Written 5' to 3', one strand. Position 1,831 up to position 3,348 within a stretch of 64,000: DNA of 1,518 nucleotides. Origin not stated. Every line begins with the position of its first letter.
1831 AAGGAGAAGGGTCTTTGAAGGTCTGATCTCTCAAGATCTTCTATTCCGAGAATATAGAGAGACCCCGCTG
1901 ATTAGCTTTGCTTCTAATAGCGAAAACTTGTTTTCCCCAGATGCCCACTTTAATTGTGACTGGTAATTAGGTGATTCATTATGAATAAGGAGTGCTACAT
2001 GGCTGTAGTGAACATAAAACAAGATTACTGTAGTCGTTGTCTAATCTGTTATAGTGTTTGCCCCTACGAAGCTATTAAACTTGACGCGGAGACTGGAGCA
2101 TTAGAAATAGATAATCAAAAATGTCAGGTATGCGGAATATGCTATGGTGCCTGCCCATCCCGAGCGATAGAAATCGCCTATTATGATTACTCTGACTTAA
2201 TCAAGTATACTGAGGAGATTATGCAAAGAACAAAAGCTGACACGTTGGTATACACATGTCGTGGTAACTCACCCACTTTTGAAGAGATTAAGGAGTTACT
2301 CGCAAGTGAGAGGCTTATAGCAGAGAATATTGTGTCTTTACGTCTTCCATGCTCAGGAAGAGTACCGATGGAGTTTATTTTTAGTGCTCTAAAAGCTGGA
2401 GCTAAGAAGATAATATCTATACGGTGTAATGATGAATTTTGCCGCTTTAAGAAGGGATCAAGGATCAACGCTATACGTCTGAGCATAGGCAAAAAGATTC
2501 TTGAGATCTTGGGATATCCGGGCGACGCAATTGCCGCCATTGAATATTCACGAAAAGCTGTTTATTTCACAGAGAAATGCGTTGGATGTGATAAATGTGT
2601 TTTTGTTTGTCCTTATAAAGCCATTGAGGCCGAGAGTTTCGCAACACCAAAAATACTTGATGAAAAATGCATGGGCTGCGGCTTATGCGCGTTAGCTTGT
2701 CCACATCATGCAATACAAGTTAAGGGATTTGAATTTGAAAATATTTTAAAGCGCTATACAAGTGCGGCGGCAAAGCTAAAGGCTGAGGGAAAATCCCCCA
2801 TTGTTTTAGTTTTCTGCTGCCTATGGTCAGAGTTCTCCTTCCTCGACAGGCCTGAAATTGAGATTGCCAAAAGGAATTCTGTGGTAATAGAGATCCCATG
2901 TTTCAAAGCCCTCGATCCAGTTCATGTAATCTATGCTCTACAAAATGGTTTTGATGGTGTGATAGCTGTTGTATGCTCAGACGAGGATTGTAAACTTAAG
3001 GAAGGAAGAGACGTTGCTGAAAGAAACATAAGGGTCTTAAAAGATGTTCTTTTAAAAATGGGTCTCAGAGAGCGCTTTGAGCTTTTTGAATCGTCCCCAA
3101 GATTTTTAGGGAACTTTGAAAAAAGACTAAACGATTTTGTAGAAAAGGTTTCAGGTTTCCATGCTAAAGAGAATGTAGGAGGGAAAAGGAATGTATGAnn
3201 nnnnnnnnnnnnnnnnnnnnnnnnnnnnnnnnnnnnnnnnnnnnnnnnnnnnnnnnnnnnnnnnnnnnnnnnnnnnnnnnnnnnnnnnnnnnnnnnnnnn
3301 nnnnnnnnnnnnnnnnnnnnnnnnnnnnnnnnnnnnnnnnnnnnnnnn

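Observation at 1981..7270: Double-MvhD polyferredoxin, NfnAB/SudAB-like pair, MetF-like protein and Mtd in one co-directional cluster: candidate undescribed methylene-H4MPT reductase module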

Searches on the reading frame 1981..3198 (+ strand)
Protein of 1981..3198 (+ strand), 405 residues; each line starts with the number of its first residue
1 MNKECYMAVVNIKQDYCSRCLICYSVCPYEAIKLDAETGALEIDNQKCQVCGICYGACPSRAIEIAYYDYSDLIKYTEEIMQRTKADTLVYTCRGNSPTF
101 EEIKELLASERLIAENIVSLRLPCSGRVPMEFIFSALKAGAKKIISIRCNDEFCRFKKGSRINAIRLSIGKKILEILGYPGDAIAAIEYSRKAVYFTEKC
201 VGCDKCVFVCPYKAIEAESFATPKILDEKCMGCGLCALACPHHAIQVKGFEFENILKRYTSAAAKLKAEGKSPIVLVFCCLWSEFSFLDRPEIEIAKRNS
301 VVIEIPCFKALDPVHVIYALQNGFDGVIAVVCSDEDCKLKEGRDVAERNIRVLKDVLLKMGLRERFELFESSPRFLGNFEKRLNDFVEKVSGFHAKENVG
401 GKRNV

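Call 3: search_protein_families(library=pfam, proteins=[window:1981-3198:+], max_evalue=0.01)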
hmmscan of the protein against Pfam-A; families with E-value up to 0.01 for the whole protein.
window:1981-3198:+ (405 aa): 18 families
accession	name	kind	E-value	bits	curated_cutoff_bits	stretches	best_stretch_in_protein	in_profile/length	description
PF02662.21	FlpD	-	2.2e-34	118.5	22.3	2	275-391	1-120/123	Methyl-viologen-reducing hydrogenase, delta subunit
PF00037.32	Fer4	-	5.1e-26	89.9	21.1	4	224-246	2-24/24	4Fe-4S binding domain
PF12837.12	Fer4_6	-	1e-18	66.7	25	4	193-215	2-24/24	4Fe-4S binding domain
PF14697.11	Fer4_21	-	1.5e-17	63.9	35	3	197-246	5-58/59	4Fe-4S dicluster domain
PF12838.12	Fer4_7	-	2.8e-17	63.4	27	2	199-244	1-52/52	4Fe-4S dicluster domain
PF13187.11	Fer4_9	-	1.5e-16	60.6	27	2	199-245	1-52/52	4Fe-4S dicluster domain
PF13484.11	Fer4_16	-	3.1e-16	60.3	30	2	199-218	1-20/66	4Fe-4S double cluster binding domain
PF13237.11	Fer4_10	-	7.9e-16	58.2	25.5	3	197-241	6-53/53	4Fe-4S dicluster domain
PF25160.1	LdpA_Fe-S-bd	-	2.5e-15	56.4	27.6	3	182-219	16-47/49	LdpA Fe-S cluster-binding domain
PF12797.12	Fer4_2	-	1.8e-14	53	24.5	2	224-241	4-21/22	4Fe-4S binding domain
PF13183.11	Fer4_8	-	9.2e-09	36.2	27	0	228-262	3-35/68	4Fe-4S dicluster domain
PF12800.12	Fer4_4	-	1.8e-08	34.4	24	1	228-241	2-15/17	4Fe-4S binding domain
PF13534.11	Fer4_17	-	1.2e-06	29.4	22.2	0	194-213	40-59/61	4Fe-4S dicluster domain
PF12798.12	Fer4_3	-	3.4e-05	24.8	27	0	200-214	1-15/15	4Fe-4S binding domain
PF13247.11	Fer4_11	-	0.0002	21.9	26.2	1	12-63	5-59/100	4Fe-4S dicluster domain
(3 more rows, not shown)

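Call 4: search_protein_families(library=ncbifam, proteins=[window:1981-3198:+], max_evalue=0.01)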
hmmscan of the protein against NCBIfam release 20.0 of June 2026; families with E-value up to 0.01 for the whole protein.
window:1981-3198:+ (405 aa): 100 families (the best 25 are shown)
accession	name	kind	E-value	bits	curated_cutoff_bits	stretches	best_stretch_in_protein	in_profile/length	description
NF040770.1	hetero_SS_HdrA2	exception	4.7e-49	167.2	1100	2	193-394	572-772/777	CoB-CoM heterodisulfide reductase HdrA2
NF041891.1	hdrA_Methbact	equivalog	4e-24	84.8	1300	2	195-391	569-759/762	ferredoxin:CoB-CoM heterodisulfide reductase subunit HdrA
NF040684.1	PorD_Arch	equivalog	2.2e-20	72.5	120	2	192-247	26-81/85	pyruvate synthase subunit PorD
NF045873.1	F420_non_VhuD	exception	9.4e-20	71.1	215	2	273-391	2-123/132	F420-non-reducing hydrogenase iron-sulfur subunit VhuD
NF040864.1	HgcB_ferredoxin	equivalog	1e-19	70.1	99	2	195-248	11-64/93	mercury methylation ferredoxin HgcB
NF038196.1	ferrodoxin_EFR1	subfamily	1.2e-19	71.3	75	2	155-249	143-233/242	EFR1 family ferrodoxin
TIGR02700.1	flavo_MJ0208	hypoth_equivalog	9.3e-19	67.6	251.35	2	197-253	147-201/234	dihydromethanopterin reductase (acceptor)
TIGR02179.1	PorD_KorD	subfamily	9.3e-19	67.3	60.05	2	192-247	19-74/78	2-oxoacid:acceptor oxidoreductase, delta subunit, pyruvate/2-ketoisovalerate family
TIGR01944.1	rnfB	subfamily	3.6e-18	65.8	68.7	2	189-250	104-165/190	RnfABCDGE type electron transport complex subunit B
NF041778.1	hetero_SS_HdrA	equivalog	4e-18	64.6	1400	2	9-147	581-713/771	ferredoxin:CoB-CoM heterodisulfide reductase subunit HdrA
NF005504.0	PRK07118.1-3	equivalog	5e-17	62.2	437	2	17-66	142-191/293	Fe-S cluster domain-containing protein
NF043069.1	T4HPD_activ_SAM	equivalog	6.8e-17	61.8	425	2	9-100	45-129/299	trans-4-hydroxy-L-proline dehydratase activase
NF045874.1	Vhu_polyferre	exception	1.1e-16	60.5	600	2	169-250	96-179/381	F420-non-reducing hydrogenase associated-polyferredoxin VhuB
NF042909.1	FMH_DH_FwdF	exception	1.2e-15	57.4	375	3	10-68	133-200/336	tungsten-dependent formylmethanofuran dehydrogenase subunit FwdF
NF007203.0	PRK09624.1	equivalog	2.8e-15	56.4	171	2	11-65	47-100/105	pyuvate ferredoxin oxidoreductase subunit delta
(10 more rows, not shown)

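Call 51: find_homologous_proteins(query=window:1981-3198:+, max_evalue=1e-10)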
Query window:1981-3198:+ (405 aa): 1207 proteins with E <= 1e-10 among 8000 candidates; the best 120 are listed.
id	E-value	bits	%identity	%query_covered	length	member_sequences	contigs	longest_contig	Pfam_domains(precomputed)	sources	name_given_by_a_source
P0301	3.5e-267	904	100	99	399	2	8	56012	PF14697.12,PF02662.22,PF12837.13,PF13484.12,PF12838.13,PF13534.12,PF12800.13,PF12797.13,PF00037.33,PF25160.2,PF13237.12,PF13183.12,PF13187.12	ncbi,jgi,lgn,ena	-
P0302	2.3e-216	736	79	98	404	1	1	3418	PF14697.12,PF02662.22,PF12837.13,PF12798.13,PF13484.12,PF12838.13,PF13534.12,PF12800.13,PF12797.13,PF00037.33,PF25160.2,PF13237.12,PF13183.12,PF13187.12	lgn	-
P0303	4.5e-216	735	81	95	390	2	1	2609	PF14697.12,PF02662.22,PF12837.13,PF12798.13,PF13484.12,PF12838.13,PF13534.12,PF12800.13,PF12797.13,PF00037.33,PF25160.2,PF13237.12,PF13183.12,PF13187.12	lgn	-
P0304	6.8e-213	725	77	100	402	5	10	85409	PF14697.12,PF02662.22,PF12837.13,PF12798.13,PF13484.12,PF12838.13,PF13534.12,PF12800.13,PF12797.13,PF00037.33,PF25160.2,PF13237.12,PF13183.12,PF13187.12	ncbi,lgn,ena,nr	ncbi:MAG: hydrogenase iron-sulfur subunit [Candidatus Bathyarchaeia archaeon]|nr:hydrogenase iron-su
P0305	1.8e-210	717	79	97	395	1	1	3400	PF14697.12,PF02662.22,PF12837.13,PF13484.12,PF12838.13,PF13534.12,PF12800.13,PF12797.13,PF00037.33,PF25160.2,PF13237.12,PF13183.12,PF13187.12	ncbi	ncbi:MAG: hydrogenase iron-sulfur subunit [Candidatus Bathyarchaeia archaeon]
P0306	7.4e-185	632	68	97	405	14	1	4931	PF14697.12,PF02662.22,PF12837.13,PF13484.12,PF12838.13,PF13534.12,PF12800.13,PF12797.13,PF00037.33,PF25160.2,PF13237.12,PF13183.12,PF13187.12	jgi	-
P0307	2.6e-184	631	68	96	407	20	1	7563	PF14697.12,PF02662.22,PF12837.13,PF13484.12,PF12838.13,PF13534.12,PF12800.13,PF12797.13,PF00037.33,PF25160.2,PF13237.12,PF13183.12,PF13187.12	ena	-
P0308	1.2e-182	625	69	96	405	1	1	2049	PF14697.12,PF02662.22,PF12837.13,PF13484.12,PF12838.13,PF12800.13,PF12797.13,PF00037.33,PF25160.2,PF13237.12,PF13183.12,PF13187.12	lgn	-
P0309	5.3e-182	623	68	96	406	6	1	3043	PF14697.12,PF02662.22,PF12837.13,PF13484.12,PF12838.13,PF13534.12,PF12800.13,PF12797.13,PF00037.33,PF25160.2,PF13237.12,PF13183.12,PF13370.12,PF13187.12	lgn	-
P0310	8.8e-182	622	69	95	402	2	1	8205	PF14697.12,PF02662.22,PF12837.13,PF13484.12,PF12838.13,PF13534.12,PF12800.13,PF12797.13,PF00037.33,PF25160.2,PF13237.12,PF13183.12,PF13187.12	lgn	-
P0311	7.8e-181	619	68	96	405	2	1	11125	PF14697.12,PF02662.22,PF12837.13,PF13484.12,PF12838.13,PF13534.12,PF12800.13,PF12797.13,PF00037.33,PF25160.2,PF13237.12,PF13183.12,PF13187.12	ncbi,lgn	-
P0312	7.6e-180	616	66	98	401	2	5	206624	PF14697.12,PF02662.22,PF12837.13,PF13484.12,PF12838.13,PF12800.13,PF12797.13,PF00037.33,PF25160.2,PF13237.12,PF13183.12,PF13187.12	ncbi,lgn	ncbi:MAG: hydrogenase iron-sulfur subunit [Candidatus Bathyarchaeia archaeon]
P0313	7.2e-179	613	68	95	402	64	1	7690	PF14697.12,PF02662.22,PF12837.13,PF13484.12,PF12838.13,PF13534.12,PF12800.13,PF12797.13,PF00037.33,PF25160.2,PF13237.12,PF13183.12,PF13187.12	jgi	jgi:coenzyme F420-reducing hydrogenase delta subunit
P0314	1.5e-177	608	68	95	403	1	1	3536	PF14697.12,PF02662.22,PF12837.13,PF13484.12,PF12838.13,PF13534.12,PF13459.12,PF12800.13,PF12797.13,PF00037.33,PF25160.2,PF13237.12,PF13183.12,PF13370.12,PF13187.12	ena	-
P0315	4.3e-177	607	65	97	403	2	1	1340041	PF14697.12,PF02662.22,PF12837.13,PF13484.12,PF12838.13,PF12800.13,PF12797.13,PF00037.33,PF25160.2,PF13237.12,PF13183.12,PF13187.12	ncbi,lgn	ncbi:MAG: hydrogenase iron-sulfur subunit [Candidatus Bathyarchaeia archaeon]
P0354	5.3e-173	593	64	95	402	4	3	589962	PF14697.12,PF02662.22,PF12837.13,PF13484.12,PF12838.13,PF12800.13,PF12797.13,PF00037.33,PF25160.2,PF13237.12,PF13183.12,PF13187.12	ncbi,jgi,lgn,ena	ncbi:MAG: hydrogenase iron-sulfur subunit [Candidatus Bathyarchaeia archaeon]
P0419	8.8e-168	576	62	97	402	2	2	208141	PF14697.12,PF02662.22,PF12837.13,PF13484.12,PF12838.13,PF13534.12,PF12800.13,PF12797.13,PF00037.33,PF25160.2,PF13237.12,PF13183.12,PF13187.12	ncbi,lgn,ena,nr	ncbi:MAG: hydrogenase iron-sulfur subunit [Candidatus Bathyarchaeota archaeon]|nr:hydrogenase iron-s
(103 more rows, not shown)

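Call 52: find_encoding_contigs(protein=P0315, flank=7000, max_places=1)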
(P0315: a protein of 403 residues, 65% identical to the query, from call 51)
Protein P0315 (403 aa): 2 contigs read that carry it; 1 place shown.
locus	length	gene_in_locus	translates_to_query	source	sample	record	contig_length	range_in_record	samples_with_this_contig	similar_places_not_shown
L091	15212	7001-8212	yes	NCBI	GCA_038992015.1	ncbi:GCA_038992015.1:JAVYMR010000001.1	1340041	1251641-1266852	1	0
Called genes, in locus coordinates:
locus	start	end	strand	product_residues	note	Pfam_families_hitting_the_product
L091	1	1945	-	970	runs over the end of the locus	PF00133:tRNA-synt_1, PF01406:tRNA-synt_1e (faint), PF09334:tRNA-synt_1g, PF13603:tRNA-synt_1_2, PF09334:tRNA-synt_1g (weak), PF08264:Anticodon_1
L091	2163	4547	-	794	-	PF12831:FAD_oxidored, PF13187:Fer4_9, PF13183:Fer4_8, PF00037:Fer4, PF12838:Fer4_7, PF13187:Fer4_9, PF13237:Fer4_10, PF25160:LdpA_Fe-S-bd, +13 more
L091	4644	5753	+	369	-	PF13183:Fer4_8, PF13187:Fer4_9 (weak), PF13534:Fer4_17, PF02754:CCG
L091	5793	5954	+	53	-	-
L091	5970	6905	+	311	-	PF00890:FAD_binding_2 (faint), PF01134:GIDA (faint), PF01266:DAO (faint), PF01946:Thi4 (weak), PF07992:Pyr_redox_2, PF12831:FAD_oxidored (weak), PF13738:Pyr_redox_3, PF00070:Pyr_redox, +3 more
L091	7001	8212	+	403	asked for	PF13237:Fer4_10, PF02662:FlpD, PF14697:Fer4_21, PF12838:Fer4_7, PF13187:Fer4_9, PF13237:Fer4_10, PF00037:Fer4, PF02662:FlpD, +10 more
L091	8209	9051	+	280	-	PF10418:DHODB_Fe-S_bind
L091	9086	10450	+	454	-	PF14691:Fer4_20, PF01262:AlaDh_PNT_C (faint), PF13241:NAD_binding_7 (faint), PF00070:Pyr_redox (faint), PF01266:DAO (weak), PF07992:Pyr_redox_2, PF12831:FAD_oxidored (weak), PF13450:NAD_binding_8, +4 more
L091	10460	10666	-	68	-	-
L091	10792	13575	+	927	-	PF02629:CoA_binding, PF13380:CoA_binding_2, PF13607:Succ_CoA_lig, PF19045:Ligase_CoA_2, PF13549:ATP-grasp_5, PF13302:Acetyltransf_3, PF00583:Acetyltransf_1, PF13508:Acetyltransf_7, +3 more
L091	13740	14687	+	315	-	PF01058:Oxidored_q6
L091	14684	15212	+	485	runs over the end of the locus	PF27537:HoxH, PF00374:NiFeSe_Hases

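Call 54: find_encoding_contigs(protein=P0354, flank=7000, max_places=1)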
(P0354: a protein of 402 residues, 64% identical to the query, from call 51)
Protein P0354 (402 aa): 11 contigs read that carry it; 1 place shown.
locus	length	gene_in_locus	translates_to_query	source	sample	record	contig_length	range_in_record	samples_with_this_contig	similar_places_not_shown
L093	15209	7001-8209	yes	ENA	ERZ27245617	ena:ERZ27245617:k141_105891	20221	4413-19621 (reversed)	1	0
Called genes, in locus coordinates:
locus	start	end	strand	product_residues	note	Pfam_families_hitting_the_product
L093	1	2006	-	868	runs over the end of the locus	?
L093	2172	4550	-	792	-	PF01266:DAO (weak), PF12831:FAD_oxidored, PF13450:NAD_binding_8, PF13187:Fer4_9, PF12838:Fer4_7, PF13187:Fer4_9, PF13237:Fer4_10, PF02662:FlpD, +13 more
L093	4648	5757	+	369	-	PF13183:Fer4_8, PF13187:Fer4_9, PF13534:Fer4_17, PF02754:CCG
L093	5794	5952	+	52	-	-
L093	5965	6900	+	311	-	PF00890:FAD_binding_2 (faint), PF01266:DAO (faint), PF01494:FAD_binding_3 (faint), PF01946:Thi4, PF07992:Pyr_redox_2, PF12831:FAD_oxidored, PF13738:Pyr_redox_3, PF00070:Pyr_redox, +2 more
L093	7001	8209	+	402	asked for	PF13237:Fer4_10, PF12838:Fer4_7, PF02662:FlpD, PF12838:Fer4_7, PF13187:Fer4_9, PF13237:Fer4_10, PF14697:Fer4_21, PF00037:Fer4, +11 more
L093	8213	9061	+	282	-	PF10418:DHODB_Fe-S_bind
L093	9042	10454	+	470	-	PF14691:Fer4_20, PF01262:AlaDh_PNT_C (faint), PF07992:Pyr_redox_2, PF13241:NAD_binding_7 (faint), PF01266:DAO (weak), PF03807:F420_oxidored (faint), PF13450:NAD_binding_8 (weak), PF00070:Pyr_redox (weak), +2 more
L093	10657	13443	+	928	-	PF02629:CoA_binding, PF13380:CoA_binding_2, PF13607:Succ_CoA_lig, PF19045:Ligase_CoA_2, PF13549:ATP-grasp_5, PF13302:Acetyltransf_3, PF00583:Acetyltransf_1, PF13508:Acetyltransf_7, +3 more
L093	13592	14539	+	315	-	PF01058:Oxidored_q6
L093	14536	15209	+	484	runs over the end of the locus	PF27537:HoxH, PF00374:NiFeSe_Hases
